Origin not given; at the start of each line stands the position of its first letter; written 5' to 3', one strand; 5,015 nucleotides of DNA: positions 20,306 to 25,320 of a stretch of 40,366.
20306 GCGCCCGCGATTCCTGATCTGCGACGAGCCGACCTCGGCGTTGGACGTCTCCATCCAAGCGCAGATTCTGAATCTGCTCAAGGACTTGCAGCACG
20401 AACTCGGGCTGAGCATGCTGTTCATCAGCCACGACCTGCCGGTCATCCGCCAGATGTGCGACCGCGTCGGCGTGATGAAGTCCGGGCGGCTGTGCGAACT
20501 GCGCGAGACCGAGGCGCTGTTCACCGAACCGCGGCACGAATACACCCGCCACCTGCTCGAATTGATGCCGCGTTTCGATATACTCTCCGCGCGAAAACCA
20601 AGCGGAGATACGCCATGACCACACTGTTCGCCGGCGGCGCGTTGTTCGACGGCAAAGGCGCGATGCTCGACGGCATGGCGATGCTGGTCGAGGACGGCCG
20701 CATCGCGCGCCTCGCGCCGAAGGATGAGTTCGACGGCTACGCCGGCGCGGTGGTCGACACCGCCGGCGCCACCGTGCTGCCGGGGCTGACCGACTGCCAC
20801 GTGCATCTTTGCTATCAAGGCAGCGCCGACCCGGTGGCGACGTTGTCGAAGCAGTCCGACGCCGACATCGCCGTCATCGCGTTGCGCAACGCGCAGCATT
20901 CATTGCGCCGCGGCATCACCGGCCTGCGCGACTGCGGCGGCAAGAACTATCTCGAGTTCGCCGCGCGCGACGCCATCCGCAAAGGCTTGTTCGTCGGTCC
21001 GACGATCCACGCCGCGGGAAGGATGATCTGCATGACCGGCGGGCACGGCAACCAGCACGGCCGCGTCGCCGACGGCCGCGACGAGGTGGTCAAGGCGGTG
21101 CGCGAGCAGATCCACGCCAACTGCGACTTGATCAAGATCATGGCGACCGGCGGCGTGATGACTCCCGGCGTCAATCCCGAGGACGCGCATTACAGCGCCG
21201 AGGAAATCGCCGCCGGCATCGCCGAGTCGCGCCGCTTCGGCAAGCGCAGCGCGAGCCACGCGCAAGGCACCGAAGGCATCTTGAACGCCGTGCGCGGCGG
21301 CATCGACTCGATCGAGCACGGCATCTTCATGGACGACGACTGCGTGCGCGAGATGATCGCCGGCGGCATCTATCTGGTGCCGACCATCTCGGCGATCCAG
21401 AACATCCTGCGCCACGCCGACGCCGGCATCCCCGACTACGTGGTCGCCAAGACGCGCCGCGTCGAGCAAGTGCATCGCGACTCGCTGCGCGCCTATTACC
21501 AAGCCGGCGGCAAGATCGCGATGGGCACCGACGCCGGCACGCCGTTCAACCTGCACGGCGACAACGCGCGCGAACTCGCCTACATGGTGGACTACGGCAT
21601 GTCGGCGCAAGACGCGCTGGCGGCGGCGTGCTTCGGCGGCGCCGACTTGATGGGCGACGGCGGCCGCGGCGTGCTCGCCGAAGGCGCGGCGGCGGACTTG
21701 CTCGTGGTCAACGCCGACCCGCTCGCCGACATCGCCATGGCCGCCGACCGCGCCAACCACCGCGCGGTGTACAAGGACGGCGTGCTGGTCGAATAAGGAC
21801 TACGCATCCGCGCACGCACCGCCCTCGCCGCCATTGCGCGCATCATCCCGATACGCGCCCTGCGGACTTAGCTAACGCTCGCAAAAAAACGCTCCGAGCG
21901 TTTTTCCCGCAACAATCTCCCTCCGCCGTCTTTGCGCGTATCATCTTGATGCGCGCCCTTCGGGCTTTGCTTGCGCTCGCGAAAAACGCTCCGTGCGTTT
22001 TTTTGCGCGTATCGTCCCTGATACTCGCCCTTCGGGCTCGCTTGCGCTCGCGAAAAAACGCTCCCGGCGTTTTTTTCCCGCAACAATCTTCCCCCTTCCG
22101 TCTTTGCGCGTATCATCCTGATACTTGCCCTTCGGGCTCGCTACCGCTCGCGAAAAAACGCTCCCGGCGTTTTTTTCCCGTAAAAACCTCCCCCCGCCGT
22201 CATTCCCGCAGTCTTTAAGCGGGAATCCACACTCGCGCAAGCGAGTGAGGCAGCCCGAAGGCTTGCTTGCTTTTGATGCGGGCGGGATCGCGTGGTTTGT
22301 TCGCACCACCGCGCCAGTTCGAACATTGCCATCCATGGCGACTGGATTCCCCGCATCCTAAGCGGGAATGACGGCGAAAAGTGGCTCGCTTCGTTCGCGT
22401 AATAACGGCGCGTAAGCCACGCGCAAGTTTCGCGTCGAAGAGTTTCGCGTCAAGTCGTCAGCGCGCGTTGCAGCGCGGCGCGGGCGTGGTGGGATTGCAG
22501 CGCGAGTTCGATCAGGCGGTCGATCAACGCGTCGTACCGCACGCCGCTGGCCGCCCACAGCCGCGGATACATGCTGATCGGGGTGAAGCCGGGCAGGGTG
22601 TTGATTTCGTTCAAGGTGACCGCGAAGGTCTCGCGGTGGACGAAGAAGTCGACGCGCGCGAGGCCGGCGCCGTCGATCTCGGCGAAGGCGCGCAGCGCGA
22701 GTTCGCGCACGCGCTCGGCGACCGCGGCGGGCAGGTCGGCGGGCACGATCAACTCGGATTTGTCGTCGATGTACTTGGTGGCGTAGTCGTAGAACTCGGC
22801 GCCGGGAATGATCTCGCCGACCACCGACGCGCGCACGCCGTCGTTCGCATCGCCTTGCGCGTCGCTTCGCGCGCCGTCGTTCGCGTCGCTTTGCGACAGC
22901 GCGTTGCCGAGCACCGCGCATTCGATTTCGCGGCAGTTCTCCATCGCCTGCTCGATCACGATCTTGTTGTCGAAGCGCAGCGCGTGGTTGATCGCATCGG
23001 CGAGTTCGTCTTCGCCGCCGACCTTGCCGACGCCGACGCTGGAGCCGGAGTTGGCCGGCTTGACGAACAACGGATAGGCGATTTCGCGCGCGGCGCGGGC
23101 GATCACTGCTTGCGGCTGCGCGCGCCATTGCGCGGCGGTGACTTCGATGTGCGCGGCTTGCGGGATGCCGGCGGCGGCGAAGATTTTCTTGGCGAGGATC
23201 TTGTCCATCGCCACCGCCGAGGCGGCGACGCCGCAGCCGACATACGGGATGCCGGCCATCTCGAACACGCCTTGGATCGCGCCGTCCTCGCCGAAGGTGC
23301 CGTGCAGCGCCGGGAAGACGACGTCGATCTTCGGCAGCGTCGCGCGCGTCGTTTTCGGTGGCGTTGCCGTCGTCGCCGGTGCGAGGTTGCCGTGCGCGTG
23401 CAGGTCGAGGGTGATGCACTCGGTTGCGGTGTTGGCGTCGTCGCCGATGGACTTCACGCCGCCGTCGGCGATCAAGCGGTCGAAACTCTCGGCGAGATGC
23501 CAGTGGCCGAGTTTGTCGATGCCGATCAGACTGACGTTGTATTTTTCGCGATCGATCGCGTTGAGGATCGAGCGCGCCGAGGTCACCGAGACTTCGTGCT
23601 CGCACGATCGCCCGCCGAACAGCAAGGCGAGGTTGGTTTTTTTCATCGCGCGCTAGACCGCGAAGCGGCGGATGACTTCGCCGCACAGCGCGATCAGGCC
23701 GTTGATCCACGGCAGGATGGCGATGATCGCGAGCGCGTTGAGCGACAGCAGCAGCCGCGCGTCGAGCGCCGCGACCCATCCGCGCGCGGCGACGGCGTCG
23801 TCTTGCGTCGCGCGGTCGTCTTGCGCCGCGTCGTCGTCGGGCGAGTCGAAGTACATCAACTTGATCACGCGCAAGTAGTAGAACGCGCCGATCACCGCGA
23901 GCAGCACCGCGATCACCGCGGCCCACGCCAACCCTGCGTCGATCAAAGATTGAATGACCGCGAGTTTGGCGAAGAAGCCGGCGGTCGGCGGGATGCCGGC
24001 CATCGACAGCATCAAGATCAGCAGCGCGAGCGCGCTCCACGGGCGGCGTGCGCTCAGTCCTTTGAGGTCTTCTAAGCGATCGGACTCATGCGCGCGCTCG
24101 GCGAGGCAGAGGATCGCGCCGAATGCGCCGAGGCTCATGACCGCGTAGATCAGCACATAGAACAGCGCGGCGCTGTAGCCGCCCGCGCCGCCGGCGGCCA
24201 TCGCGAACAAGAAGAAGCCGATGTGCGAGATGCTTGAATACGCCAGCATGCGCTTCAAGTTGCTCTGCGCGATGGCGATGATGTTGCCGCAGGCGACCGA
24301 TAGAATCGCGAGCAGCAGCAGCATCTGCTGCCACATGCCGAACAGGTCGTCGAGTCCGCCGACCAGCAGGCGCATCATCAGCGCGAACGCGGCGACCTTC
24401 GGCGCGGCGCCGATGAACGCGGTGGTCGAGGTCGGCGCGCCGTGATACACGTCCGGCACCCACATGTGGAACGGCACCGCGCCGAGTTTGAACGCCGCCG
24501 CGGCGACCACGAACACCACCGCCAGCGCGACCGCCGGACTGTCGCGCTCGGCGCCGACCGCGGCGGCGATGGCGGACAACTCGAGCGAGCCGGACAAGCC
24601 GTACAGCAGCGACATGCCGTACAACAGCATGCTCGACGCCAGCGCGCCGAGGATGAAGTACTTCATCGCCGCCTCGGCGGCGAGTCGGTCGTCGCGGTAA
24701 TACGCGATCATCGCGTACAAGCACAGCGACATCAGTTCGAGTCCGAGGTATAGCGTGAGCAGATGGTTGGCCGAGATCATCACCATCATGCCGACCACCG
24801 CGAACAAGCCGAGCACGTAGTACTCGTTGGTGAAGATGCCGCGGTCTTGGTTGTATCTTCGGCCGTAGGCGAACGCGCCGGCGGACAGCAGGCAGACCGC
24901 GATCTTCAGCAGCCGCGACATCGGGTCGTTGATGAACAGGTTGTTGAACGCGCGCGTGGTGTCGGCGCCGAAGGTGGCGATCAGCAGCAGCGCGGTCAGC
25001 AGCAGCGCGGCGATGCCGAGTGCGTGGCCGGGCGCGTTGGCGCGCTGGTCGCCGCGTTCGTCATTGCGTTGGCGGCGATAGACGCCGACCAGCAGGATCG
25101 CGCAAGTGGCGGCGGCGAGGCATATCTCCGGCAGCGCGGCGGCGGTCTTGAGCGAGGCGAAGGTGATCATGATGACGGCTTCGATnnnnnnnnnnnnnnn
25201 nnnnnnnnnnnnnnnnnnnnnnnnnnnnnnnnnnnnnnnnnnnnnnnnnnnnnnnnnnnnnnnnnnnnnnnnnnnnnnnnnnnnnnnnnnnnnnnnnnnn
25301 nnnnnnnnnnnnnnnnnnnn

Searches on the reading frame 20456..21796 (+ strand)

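Call 72: search_protein_families(library=pfam, proteins=[window:20456-21796:+], max_evalue=0.00001)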
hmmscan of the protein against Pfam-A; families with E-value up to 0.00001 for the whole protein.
window:20456-21796:+ (446 aa): 2 families
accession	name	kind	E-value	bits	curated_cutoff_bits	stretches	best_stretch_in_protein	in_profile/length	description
PF01979.26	Amidohydro_1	-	6.9e-45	154.2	25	1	106-445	1-345/345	Amidohydrolase family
PF07969.17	Amidohydro_3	-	1.5e-09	38.3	29.7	0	329-445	347-471/472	Amidohydrolase family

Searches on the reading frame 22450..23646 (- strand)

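Call 53: search_protein_families(library=pfam, proteins=[window:22450-23646:-], max_evalue=0.001)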
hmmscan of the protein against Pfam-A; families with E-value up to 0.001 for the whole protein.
window:22450-23646:- (398 aa): 4 families
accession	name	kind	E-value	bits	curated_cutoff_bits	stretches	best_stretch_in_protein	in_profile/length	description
PF07478.18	Dala_Dala_lig_C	-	6.7e-68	228.7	24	1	156-380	2-204/204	D-ala D-ala ligase C-terminus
PF01820.27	Dala_Dala_lig_N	-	1.8e-35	122.5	34.6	1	6-138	2-121/121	D-ala D-ala ligase N-terminus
PF02786.22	CPSase_L_D2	-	5.2e-09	36.4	19.8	1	148-248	1-102/211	Carbamoyl-phosphate synthase L chain, ATP binding domain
PF02222.28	ATP-grasp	-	3.4e-08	33.8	27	1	297-348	110-159/179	ATP-grasp domain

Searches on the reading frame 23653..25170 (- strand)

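Call 53: search_protein_families(library=pfam, proteins=[window:23653-25170:-], max_evalue=0.001)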
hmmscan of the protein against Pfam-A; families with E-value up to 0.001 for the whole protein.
window:23653-25170:- (505 aa): 1 family
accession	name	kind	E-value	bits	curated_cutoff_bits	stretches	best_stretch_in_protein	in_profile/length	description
PF00361.26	Proton_antipo_M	-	1.2e-80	271.3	21.5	1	134-427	1-293/294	NADH:quinone oxidoreductase/Mrp antiporter, TM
